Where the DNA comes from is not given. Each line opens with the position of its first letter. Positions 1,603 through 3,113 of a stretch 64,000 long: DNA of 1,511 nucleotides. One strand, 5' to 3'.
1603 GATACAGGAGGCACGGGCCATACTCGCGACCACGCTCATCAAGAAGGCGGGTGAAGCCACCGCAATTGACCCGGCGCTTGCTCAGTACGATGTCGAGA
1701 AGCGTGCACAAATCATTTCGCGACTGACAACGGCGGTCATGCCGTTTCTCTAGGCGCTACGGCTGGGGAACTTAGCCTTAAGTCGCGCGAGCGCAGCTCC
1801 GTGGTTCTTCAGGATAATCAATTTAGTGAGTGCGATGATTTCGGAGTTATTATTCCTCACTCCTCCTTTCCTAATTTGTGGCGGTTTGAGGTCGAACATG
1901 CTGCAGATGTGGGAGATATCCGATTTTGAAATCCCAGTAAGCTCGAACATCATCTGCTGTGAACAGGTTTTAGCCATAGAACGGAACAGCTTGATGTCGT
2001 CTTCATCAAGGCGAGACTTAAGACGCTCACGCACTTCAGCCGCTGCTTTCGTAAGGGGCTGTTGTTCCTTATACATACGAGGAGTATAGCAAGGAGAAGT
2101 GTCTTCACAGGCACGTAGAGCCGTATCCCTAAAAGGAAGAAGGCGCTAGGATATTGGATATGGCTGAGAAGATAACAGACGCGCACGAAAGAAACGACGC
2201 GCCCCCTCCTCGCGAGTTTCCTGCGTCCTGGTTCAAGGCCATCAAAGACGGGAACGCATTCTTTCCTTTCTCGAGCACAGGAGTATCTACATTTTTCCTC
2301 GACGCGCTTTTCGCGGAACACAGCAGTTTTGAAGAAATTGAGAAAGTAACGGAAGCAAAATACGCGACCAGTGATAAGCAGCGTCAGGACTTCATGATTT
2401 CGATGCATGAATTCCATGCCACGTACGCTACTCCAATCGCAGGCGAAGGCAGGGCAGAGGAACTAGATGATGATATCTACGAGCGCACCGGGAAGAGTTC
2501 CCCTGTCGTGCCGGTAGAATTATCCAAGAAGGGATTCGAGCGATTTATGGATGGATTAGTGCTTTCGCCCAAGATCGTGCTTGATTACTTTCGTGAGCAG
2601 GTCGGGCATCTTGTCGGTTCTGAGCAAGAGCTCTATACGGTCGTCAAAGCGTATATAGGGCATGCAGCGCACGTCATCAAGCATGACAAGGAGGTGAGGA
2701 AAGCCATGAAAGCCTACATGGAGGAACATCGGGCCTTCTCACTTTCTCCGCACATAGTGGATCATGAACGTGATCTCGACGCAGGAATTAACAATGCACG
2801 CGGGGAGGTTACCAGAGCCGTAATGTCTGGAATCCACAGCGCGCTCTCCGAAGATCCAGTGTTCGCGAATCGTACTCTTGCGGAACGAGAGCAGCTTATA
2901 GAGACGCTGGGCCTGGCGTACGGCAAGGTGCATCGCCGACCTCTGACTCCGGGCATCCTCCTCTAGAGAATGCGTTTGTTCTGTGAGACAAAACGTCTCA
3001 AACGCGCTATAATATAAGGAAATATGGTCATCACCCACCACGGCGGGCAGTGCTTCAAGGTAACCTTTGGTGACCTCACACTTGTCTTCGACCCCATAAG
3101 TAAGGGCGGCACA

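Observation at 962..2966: Paralogue - HTH - paralogue module of unknown function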

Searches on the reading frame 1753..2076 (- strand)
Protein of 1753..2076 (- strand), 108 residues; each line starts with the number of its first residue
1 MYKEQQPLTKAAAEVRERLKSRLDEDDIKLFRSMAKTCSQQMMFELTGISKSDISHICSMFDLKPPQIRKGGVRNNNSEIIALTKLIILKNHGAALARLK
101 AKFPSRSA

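Call 4: search_protein_families(library=pfam, proteins=[window:1753-2076:-], max_evalue=1)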
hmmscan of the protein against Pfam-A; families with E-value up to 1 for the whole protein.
window:1753-2076:- (108 aa): 3 families
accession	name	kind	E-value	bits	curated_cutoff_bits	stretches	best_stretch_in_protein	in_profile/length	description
PF15304.11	AKAP2_C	-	0.095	12.3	27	1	13-77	117-181/342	A-kinase anchor protein 2 C-terminus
PF04394.19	DUF536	-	0.12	12.6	20.7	1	3-25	19-41/43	Protein of unknown function, DUF536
PF12844.13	HTH_19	-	0.15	12.4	30.2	1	28-57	4-32/64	Helix-turn-helix domain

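Call 7: search_protein_families(library=ncbifam, proteins=[window:1753-2076:-], max_evalue=1)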
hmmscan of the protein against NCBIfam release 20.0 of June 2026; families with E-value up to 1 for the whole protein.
window:1753-2076:- (108 aa): 1 family
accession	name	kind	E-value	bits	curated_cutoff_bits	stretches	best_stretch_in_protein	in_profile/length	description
TIGR01103.1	fliP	equivalog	0.096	12.4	217.45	1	4-42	77-115/197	flagellar type III secretion system pore protein FliP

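Call 8: search_protein_families(library=phrogs, proteins=[window:1753-2076:-], max_evalue=1)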
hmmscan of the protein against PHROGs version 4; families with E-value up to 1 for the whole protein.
window:1753-2076:- (108 aa): 3 families
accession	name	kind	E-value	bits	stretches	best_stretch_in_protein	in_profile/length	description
phrog_9129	-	unknown function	0.025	15.6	1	9-65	61-115/184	-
phrog_1090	-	unknown function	0.15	13.4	1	10-37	44-70/90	-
phrog_4113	-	unknown function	0.21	12.5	1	18-37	12-31/64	-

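Call 17: find_homologous_proteins(query=window:1753-2076:-)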
Query window:1753-2076:- (108 aa): 5 proteins with E <= 0.001 among 6 candidates.
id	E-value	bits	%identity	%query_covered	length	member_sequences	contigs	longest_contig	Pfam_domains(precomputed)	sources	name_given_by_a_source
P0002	1.2e-62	226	100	100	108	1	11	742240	-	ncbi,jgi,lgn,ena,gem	-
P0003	5.2e-50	185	83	100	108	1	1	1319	-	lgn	-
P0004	4.4e-37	144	66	100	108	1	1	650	-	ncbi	-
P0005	2.0e-36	142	70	100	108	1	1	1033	-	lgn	-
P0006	3.9e-36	141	66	100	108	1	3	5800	-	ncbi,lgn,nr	ncbi:MAG: hypothetical protein KBD05_03200 [Candidatus Pacebacteria bacterium]|nr:hypothetical prote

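Call 19: search_solved_structures(query=window:1753-2076:-, max_evalue=10)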
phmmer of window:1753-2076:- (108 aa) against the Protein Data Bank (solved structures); distinct sequences matched with E-value up to 10: 15.
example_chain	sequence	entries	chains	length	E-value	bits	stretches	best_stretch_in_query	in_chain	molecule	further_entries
5oj8_A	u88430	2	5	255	0.057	16.9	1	2-45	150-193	Kinesin light chain 1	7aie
7ai4_A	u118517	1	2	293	0.058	16.8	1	2-45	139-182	Isoform C of Kinesin light chain 1,Isoform C of Kinesin light chain 1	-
3nf1_A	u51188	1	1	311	0.065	16.7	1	2-45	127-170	Kinesin light chain 1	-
3edt_B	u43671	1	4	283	0.065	16.7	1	2-43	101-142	Kinesin light chain 2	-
3zfw_A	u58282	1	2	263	0.082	16.3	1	2-43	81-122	KINESIN LIGHT CHAIN 2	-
6ejn_A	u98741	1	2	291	0.086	16.3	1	2-43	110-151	Kinesin light chain 2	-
6f9i_A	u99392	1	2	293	0.087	16.3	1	2-43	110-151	Kinesin light chain 2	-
6fuz_A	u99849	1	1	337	0.089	16.2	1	2-45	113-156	Kinesin light chain 1,Kinesin light chain 1,C-Jun-amino-terminal kinase-interacting protei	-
3ceq_A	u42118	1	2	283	0.09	16.2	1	2-43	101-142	Kinesin light chain 2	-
6fv0_A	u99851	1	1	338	0.091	16.2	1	2-45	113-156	Kinesin light chain 1,Torsin-1A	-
6swu_A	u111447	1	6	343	0.095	16.1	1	2-45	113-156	Kinesin light chain 1,Kinesin light chain 1,TPR domain of kinesin light chain 1 in complex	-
5ojf_A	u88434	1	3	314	0.1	16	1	2-43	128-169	Kinesin light chain 2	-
5fjy_A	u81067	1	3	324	0.11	16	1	2-43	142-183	KINESIN LIGHT CHAIN 2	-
9pmb_C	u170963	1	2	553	0.14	15.6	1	2-45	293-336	Kinesin light chain 1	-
8bny_A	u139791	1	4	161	0.15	15.5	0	23-62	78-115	Immunity repressor protein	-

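Call 20: find_encoding_contigs(protein=P0006, flank=10000)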
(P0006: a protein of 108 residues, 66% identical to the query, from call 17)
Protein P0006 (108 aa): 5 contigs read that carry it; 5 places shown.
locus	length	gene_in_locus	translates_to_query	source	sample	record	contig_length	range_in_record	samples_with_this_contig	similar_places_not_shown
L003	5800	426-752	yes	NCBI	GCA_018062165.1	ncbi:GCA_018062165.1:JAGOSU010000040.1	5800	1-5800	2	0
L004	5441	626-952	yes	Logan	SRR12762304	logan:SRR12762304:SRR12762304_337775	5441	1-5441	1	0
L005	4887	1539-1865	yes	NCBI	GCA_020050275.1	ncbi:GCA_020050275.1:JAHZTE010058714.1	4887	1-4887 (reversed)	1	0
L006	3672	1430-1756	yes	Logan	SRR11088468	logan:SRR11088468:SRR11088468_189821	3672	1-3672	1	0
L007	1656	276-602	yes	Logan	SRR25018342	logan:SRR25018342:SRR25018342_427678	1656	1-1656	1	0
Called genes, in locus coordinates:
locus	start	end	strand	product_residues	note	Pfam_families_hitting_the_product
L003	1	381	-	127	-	PF13483:Lactamase_B_3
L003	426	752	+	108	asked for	-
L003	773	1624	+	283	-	-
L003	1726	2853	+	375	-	PF23459:S1_RRP5 (faint), PF00575:S1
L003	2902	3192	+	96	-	-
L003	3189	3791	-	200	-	PF01195:Pept_tRNA_hydro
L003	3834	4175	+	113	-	PF13384:HTH_23 (weak)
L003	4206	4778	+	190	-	PF10502:Peptidase_S26, PF00717:Peptidase_S24 (faint)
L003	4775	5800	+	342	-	?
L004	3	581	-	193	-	?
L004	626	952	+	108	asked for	-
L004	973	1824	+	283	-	-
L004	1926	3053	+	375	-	PF23459:S1_RRP5 (faint), PF00575:S1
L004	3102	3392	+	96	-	-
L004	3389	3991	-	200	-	PF01195:Pept_tRNA_hydro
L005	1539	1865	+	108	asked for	-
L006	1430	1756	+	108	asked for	-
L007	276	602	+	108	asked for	-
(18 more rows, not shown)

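Call 21: find_encoding_contigs(protein=P0002, flank=10000, max_places=4)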
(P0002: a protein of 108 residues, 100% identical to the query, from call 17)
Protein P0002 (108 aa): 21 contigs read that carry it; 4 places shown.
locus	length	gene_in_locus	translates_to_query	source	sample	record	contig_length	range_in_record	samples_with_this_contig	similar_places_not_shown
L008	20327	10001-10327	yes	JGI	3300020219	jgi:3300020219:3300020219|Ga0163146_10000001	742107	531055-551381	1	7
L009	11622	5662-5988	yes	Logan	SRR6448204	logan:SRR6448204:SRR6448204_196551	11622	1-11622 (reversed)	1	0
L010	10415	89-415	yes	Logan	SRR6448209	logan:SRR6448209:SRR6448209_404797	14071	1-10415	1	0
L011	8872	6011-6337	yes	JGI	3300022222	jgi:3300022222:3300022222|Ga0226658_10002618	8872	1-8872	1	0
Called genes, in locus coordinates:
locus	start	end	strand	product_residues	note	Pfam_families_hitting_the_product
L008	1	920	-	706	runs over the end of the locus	-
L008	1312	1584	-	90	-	PF18895:T4SS_pilin (weak)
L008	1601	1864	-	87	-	-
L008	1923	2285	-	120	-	PF18895:T4SS_pilin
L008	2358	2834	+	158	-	-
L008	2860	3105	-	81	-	PF18895:T4SS_pilin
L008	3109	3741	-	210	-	PF18895:T4SS_pilin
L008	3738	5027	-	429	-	PF01547:SBP_bac_1, PF13416:SBP_bac_8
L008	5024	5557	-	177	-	PF01135:PCMT (weak), PF01209:Ubie_methyltran, PF01269:Fibrillarin (weak), PF13489:Methyltransf_23, PF13847:Methyltransf_31, PF08241:Methyltransf_11, PF08242:Methyltransf_12, PF13649:Methyltransf_25, +1 more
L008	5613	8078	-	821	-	PF00521:DNA_topoisoIV, PF03989:DNA_gyraseA_C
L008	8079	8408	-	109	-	-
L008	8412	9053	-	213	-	PF13483:Lactamase_B_3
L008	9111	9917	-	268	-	-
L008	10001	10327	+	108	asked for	-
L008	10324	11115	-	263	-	-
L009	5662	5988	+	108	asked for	-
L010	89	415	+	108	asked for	-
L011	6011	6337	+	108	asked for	-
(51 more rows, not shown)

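Call 42: find_related_loci(query=A3, collection=genome_contigs, flank=6000)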
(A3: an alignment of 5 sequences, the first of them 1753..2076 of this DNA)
Query A3 (108 aa) in genome_contigs; peptide patterns used: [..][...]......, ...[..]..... (x = any residue, [..] = any of these).
109 stretches matched a pattern; 1 encode a relative of the query (tblastn E <= 1e-3); 1 distinct loci.
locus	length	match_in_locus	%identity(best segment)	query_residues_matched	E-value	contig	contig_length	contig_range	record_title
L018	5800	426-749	66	1-108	2e-39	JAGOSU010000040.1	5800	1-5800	MAG: Candidatus Paceibacterota bacterium isolate Gw_Eff_bin_347 Gw_Eff_45183_length_5800_cov_8.682708, whole genome shot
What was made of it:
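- Tried and rejected: The GTDB genome scan with S found only the one sister-lineage contig (call 42).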

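Call 44: search_protein_families(library=pfam, proteins=[L003:773-1621:+], max_evalue=1)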
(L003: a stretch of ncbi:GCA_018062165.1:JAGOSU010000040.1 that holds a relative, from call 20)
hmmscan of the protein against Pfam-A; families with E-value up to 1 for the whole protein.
L003:773-1621:+ (283 aa): 1 family
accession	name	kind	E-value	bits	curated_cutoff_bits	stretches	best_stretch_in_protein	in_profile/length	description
PF10706.15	Aminoglyc_resit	-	0.024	15.2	21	1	52-112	3-59/149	Aminoglycoside-2''-adenylyltransferase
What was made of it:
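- In the sister lineage S precedes an NTase-like gene by 20 nt, an antitoxin-first layout reminiscent of AbiE (calls 20, 44).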

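Call 48: predict_structure(alignment_id=A3)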
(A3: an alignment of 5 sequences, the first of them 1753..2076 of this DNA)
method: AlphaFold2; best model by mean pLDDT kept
length: 108 residues; sequences in the alignment: 5
mean_pLDDT: 81.9   pTM: 0.73
mean pLDDT of the five models: 81.9, 80.1, 80.0, 79.4, 79.1
residues with pLDDT >= 90: 43; 70-90: 45; 50-70: 12; < 50: 8
segments of 3 or more residues with pLDDT < 50: 1-5
pLDDT, mean of each block of 10 residues (from residue 1): 54 84 91 93 90 91 82 70 91 90 62
secondary structure, 60 per line:
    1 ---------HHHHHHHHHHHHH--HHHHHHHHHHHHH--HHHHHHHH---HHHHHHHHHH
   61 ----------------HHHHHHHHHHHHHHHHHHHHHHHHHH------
elements in order: H10-22 H25-37 H40-47 H51-60 H77-102
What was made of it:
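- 1750..2076 (-): S, 108 aa, basic (pI 9.95) five-helix protein; probable helix-turn-helix at residues 25-60. AF2 pLDDT is 81.9 (call 48).
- On XRE-type helix-turn-helix regulators (Pfam HTH_3 / HTH_19): AF2 (pLDDT 81.9) gives helices 25-37, 40-47 and 51-60 (call 48).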

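Call 54: fold_search(model_id=the predicted structure, library=pdb)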
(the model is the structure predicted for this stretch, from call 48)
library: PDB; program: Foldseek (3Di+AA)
matches with E <= 10: 97; with E <= 0.001: 0
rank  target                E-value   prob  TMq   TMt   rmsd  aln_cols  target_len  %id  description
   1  5y2v_B                9.8e-01  0.15  0.24  0.11  10.1        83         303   22  Strcutrue of the full-length CcmR complexed with 2-OG from Synechocystis PCC6803 (released 2017-12-27)
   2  2zkz_A                1.7e+00  0.15  0.29  0.34  11.9        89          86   16  Crystal structure of the transcriptional repressor PagR of Bacillus anthracis (released 2009-04-07)
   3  2i39_A                1.7e+00  0.14  0.31  0.29  10.8       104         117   13  Crystal structure of Vaccinia virus N1L protein (released 2006-11-21)
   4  1r22_B                1.8e+00  0.18  0.29  0.32  11.8        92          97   21  Crystal structure of the cyanobacterial metallothionein repressor SmtB (C14S/C61S/C121S mutant) in the Zn2alpha5-form (released 2004-05-18)
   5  2i39_E                2.0e+00  0.13  0.30  0.28  10.5       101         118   15  Crystal structure of Vaccinia virus N1L protein (released 2006-11-21)
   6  7z5g_A                2.3e+00  0.11  0.26  0.11   9.2        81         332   14  human apo MATCAP (released 2022-05-11)
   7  7trv_B                2.7e+00  0.15  0.29  0.35   8.3        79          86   14  Crystal Structure of the DNA-Binding Domain of the LysR family Transcriptional Regulator YfbA from Yersinia pestis (released 2022-02-09)
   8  2zkz_D                2.7e+00  0.11  0.27  0.34  12.4        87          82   15  Crystal structure of the transcriptional repressor PagR of Bacillus anthracis (released 2009-04-07)
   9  4j4s_C                2.8e+00  0.08  0.25  0.16  11.7       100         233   18  Triple mutant SFTAVN (released 2013-05-22)
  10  9dzn_A                3.0e+00  0.14  0.30  0.14   9.8        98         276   14  KAT6A MYST domain complexed with a H3K14-CoA bisubstrate inhibitor (released 2025-02-19)
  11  7z5g_B                3.0e+00  0.09  0.25  0.11   9.2        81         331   14  human apo MATCAP (released 2022-05-11)
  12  7trv_D                3.3e+00  0.16  0.32  0.38   8.1        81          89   14  Crystal Structure of the DNA-Binding Domain of the LysR family Transcriptional Regulator YfbA from Yersinia pestis (released 2022-02-09)
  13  6h4c_B                3.3e+00  0.12  0.24  0.19  10.5        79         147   26  A polyamorous repressor: deciphering the evolutionary strategy used by the phage-inducible chromosomal islands to spre (released 2019-08-28)
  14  3u1d_B                3.3e+00  0.08  0.29  0.24  12.9       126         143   10  The structure of a protein with a GntR superfamily winged-helix-turn-helix domain from Halomicrobium mukohataei. (released 2011-12-07)
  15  1y7y_B                3.5e+00  0.11  0.22  0.34  10.4        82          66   15  High-resolution crystal structure of the restriction-modification controller protein C.AhdI from Aeromonas hydrophila (released 2005-02-22)
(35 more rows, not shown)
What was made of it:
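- On XRE-type helix-turn-helix regulators (Pfam HTH_3 / HTH_19): Roughly half of the listed hits are HTH DNA-binding domains, such as LysR DBD, SmtB/PagR, C.AhdI, Aca11 and SinR (call 54).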

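Call 56: search_protein_families(library=padloc, proteins=[window:1753-2076:-, L003:773-1621:+], max_evalue=1)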
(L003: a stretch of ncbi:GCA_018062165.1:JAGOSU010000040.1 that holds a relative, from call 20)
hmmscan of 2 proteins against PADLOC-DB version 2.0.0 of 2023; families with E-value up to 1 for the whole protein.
window:1753-2076:- (108 aa): 0 families

L003:773-1621:+ (283 aa): 0 families

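Call 73: search_dna_similar(query=window:1753-2076:-, collection=phages, mode=protein, max_evalue=0.01)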
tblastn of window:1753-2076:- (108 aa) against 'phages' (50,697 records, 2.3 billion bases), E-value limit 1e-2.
No match.

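Call 89: search_solved_structures(query=A3, max_evalue=10, show_alignments=2)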
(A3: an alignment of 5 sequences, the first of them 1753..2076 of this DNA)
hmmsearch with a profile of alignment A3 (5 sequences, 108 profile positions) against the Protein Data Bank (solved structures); distinct sequences matched with E-value up to 10: 0.

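Call 92: search_protein_families(library=pfam, alignment_id=A3, max_evalue=10)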
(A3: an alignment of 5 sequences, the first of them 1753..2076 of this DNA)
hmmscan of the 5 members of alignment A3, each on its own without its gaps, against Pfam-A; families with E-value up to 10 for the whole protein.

A. member 1, window:1753-2076:- (108 aa): 3 families
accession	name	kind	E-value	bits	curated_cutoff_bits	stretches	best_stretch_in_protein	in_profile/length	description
PF15304.11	AKAP2_C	-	0.095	12.3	27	1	13-77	117-181/342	A-kinase anchor protein 2 C-terminus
PF04394.19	DUF536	-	0.12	12.6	20.7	1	3-25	19-41/43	Protein of unknown function, DUF536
PF12844.13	HTH_19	-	0.15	12.4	30.2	1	28-57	4-32/64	Helix-turn-helix domain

B. families by the number of members that match (of 5 scanned): 8 families
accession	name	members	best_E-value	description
PF12844.13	HTH_19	2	0.13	Helix-turn-helix domain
PF24471.1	KH_DEAH11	1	0.058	DEAH11-like, KH-domain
PF18846.6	baeRF_family5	1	0.074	Bacterial archaeo-eukaryotic release factor family 5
PF15304.11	AKAP2_C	1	0.095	A-kinase anchor protein 2 C-terminus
PF04394.19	DUF536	1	0.12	Protein of unknown function, DUF536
PF06385.17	Baculo_LEF-11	1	0.12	Baculovirus LEF-11 protein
PF01381.28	HTH_3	1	0.13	Helix-turn-helix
PF25399.1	DeaD_dimer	1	0.64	RNA helicase DeaD dimerization domain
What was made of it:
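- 1750..2076 (-): HTH_19/HTH_3 hits are weak (calls 4, 92).
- On XRE-type helix-turn-helix regulators (Pfam HTH_3 / HTH_19): HTH_19 appears in 2 of 5 S homologues and HTH_3 in 1 of 5, all at E about 0.13 (calls 4, 92).
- Checked: HTH_19/HTH_3 score E about 0.13-0.15 and about 12 bits, against a cut-off of 30, at residues 28-57 (calls 4, 92).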

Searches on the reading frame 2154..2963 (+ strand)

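Call 4: search_protein_families(library=pfam, proteins=[window:2154-2963:+], max_evalue=1)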
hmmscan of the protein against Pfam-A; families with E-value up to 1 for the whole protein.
window:2154-2963:+ (270 aa): 0 families

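Call 7: search_protein_families(library=ncbifam, proteins=[window:2154-2963:+], max_evalue=1)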
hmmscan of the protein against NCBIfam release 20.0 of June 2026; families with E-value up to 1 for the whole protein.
window:2154-2963:+ (270 aa): 0 families

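Call 8: search_protein_families(library=phrogs, proteins=[window:2154-2963:+], max_evalue=1)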
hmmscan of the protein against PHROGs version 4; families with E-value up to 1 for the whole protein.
window:2154-2963:+ (270 aa): 2 families
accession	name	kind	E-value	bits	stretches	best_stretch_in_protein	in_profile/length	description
phrog_26403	-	unknown function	0.15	13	1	165-203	15-53/125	-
phrog_17991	-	unknown function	0.62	11.1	0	144-180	37-57/82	-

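Call 56: search_protein_families(library=padloc, proteins=[window:2160-2963:+], max_evalue=1)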
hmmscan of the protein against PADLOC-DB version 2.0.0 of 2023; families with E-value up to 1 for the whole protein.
window:2160-2963:+ (268 aa): 0 families
